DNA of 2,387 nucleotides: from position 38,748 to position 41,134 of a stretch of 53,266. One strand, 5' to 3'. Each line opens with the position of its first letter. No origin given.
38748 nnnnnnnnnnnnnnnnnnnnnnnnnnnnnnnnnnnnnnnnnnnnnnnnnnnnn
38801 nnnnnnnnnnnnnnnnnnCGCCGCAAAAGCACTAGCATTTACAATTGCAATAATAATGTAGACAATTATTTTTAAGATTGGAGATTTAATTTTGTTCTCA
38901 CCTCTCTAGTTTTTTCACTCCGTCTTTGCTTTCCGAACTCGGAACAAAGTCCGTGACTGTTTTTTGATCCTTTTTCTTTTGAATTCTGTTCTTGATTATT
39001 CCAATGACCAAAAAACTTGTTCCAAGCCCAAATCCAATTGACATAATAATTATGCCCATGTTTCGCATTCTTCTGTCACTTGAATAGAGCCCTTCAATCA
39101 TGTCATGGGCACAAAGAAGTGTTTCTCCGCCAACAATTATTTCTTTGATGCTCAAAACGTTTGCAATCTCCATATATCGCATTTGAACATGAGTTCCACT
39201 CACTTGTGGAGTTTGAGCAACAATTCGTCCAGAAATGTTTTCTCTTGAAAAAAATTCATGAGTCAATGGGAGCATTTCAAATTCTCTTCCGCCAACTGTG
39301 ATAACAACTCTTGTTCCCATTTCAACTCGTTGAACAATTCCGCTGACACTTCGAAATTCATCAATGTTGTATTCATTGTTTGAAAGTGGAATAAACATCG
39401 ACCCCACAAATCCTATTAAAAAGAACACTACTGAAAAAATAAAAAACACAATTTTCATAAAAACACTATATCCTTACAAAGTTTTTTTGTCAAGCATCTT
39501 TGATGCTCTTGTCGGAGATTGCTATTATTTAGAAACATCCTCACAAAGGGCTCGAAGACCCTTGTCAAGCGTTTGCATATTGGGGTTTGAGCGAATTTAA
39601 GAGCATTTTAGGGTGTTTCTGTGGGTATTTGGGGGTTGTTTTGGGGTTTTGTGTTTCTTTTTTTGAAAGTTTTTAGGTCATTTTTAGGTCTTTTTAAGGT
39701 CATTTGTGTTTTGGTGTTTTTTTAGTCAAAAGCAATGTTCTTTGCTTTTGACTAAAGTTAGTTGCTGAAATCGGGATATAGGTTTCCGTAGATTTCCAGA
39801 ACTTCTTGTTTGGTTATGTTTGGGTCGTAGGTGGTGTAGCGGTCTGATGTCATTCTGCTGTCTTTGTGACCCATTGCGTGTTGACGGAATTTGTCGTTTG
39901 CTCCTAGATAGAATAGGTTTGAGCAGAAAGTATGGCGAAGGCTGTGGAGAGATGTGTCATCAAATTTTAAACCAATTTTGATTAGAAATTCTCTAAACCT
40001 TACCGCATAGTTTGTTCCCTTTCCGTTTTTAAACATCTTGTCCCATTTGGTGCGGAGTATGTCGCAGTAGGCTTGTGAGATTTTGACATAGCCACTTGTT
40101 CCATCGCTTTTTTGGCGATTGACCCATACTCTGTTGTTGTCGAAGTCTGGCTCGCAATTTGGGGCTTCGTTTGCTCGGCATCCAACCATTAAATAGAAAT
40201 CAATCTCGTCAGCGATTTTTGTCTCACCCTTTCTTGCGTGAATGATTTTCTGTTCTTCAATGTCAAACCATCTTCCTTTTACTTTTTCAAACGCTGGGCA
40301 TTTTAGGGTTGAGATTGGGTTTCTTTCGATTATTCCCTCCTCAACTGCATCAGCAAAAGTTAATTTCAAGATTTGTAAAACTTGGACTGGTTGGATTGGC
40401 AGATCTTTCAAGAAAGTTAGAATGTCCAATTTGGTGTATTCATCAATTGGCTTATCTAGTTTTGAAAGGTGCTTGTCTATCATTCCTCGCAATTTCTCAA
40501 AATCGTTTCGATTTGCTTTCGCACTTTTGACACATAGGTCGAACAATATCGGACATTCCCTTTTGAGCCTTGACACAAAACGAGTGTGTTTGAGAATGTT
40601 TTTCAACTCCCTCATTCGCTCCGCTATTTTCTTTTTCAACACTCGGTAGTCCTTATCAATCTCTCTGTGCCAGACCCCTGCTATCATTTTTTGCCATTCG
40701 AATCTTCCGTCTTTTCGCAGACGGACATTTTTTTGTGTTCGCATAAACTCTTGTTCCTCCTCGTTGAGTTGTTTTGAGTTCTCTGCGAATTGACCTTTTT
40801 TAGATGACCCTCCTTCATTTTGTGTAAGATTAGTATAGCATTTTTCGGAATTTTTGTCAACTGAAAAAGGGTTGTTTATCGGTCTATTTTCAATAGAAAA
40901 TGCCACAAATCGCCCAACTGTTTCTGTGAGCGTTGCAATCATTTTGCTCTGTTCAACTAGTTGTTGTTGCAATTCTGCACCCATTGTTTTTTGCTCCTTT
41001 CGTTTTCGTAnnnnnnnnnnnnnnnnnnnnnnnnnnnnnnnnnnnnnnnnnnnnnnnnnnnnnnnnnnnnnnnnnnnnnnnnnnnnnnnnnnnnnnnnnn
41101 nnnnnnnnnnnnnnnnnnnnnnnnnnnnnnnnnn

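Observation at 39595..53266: Integrated element combining a CRESS-like HUH+SF3 Rep, a Zot/pI-like ATPase and a tyrosine integrase: an inovirus-like prophage of unusual composition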

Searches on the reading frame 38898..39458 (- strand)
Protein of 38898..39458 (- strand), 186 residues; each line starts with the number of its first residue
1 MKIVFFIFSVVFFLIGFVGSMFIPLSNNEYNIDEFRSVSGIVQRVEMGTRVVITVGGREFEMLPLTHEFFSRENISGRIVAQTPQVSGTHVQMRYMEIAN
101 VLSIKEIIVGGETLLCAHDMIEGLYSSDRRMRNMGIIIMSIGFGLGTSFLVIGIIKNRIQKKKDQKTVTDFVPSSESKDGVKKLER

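Call 6: search_protein_families(library=pfam, proteins=[window:38898-39458:-], max_evalue=0.01)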
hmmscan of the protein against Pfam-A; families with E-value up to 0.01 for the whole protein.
window:38898-39458:- (186 aa): 1 family
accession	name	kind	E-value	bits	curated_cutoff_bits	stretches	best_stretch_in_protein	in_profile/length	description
PF06749.17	DUF1218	-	0.00071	20.4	25.3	0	129-164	32-67/95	Protein of unknown function (DUF1218)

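Call 14: find_encoding_contigs(protein=window:38898-39458:-, flank=10000, max_places=10)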
Protein window:38898-39458:- (186 aa): 4 contigs read that carry it; 3 places shown.
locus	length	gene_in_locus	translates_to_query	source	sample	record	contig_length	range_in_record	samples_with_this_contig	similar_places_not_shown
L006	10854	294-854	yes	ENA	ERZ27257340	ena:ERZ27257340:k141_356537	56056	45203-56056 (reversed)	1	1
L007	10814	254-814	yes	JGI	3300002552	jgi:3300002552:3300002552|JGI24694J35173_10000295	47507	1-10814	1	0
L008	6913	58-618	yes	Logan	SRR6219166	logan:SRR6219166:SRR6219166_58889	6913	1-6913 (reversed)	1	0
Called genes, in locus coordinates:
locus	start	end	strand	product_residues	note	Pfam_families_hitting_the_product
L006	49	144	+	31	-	-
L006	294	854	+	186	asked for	-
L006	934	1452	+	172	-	-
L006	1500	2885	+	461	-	PF01336:tRNA_anti-codon, PF00152:tRNA-synt_2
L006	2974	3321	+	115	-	-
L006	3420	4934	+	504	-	PF00221:Lyase_aromatic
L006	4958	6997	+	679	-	PF17391:Urocanase_N, PF01175:Urocanase, PF17392:Urocanase_C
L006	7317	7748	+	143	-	-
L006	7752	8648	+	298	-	PF07837:FTCD_N, PF02971:FTCD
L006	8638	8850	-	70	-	-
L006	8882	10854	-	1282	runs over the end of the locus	PF13195:DUF4011, PF13086:AAA_11, PF13245:AAA_19 (faint), PF13087:AAA_12, PF18741:MTES_1575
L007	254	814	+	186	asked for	-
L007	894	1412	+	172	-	-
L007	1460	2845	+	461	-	PF01336:tRNA_anti-codon, PF00152:tRNA-synt_2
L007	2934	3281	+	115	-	-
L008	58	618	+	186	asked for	-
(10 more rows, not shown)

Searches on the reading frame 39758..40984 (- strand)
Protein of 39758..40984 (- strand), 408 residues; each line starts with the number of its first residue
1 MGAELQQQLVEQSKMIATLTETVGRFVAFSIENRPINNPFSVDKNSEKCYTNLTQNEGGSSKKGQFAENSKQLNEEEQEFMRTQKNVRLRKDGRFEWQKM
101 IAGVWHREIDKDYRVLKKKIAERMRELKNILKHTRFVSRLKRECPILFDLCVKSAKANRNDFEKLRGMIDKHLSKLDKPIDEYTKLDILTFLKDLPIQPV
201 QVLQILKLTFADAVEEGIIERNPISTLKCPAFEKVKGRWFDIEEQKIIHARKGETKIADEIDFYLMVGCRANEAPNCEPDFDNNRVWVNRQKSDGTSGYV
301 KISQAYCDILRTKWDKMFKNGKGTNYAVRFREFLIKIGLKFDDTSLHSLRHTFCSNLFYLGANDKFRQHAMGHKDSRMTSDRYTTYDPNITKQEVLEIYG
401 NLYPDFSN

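Call 3: search_protein_families(library=pfam, proteins=[window:39758-40984:-], max_evalue=0.01)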
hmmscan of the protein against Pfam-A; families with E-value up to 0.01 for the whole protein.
window:39758-40984:- (408 aa): 1 family
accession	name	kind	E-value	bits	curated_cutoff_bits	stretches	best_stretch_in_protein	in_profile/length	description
PF00589.27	Phage_integrase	-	2.7e-11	44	27.1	1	280-386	50-168/172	Phage integrase family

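Call 5: search_protein_families(library=phrogs, proteins=[window:39758-40984:-], max_evalue=0.001)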
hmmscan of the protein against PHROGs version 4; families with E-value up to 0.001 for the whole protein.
window:39758-40984:- (408 aa): 3 families
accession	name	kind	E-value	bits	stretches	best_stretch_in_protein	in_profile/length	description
phrog_1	-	integration and excision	1.9e-28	101.1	1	81-392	108-441/611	integrase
phrog_216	-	integration and excision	5.1e-10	39.9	1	214-395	30-233/301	integrase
phrog_7685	-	integration and excision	6.6e-07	30.1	1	328-393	165-230/240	integrase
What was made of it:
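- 39758..40984 (-): Tyrosine integrase (408 aa). PF00589 E 2.7e-11 (call 3). phrog_1 integrase E 1.9e-28 (call 5).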
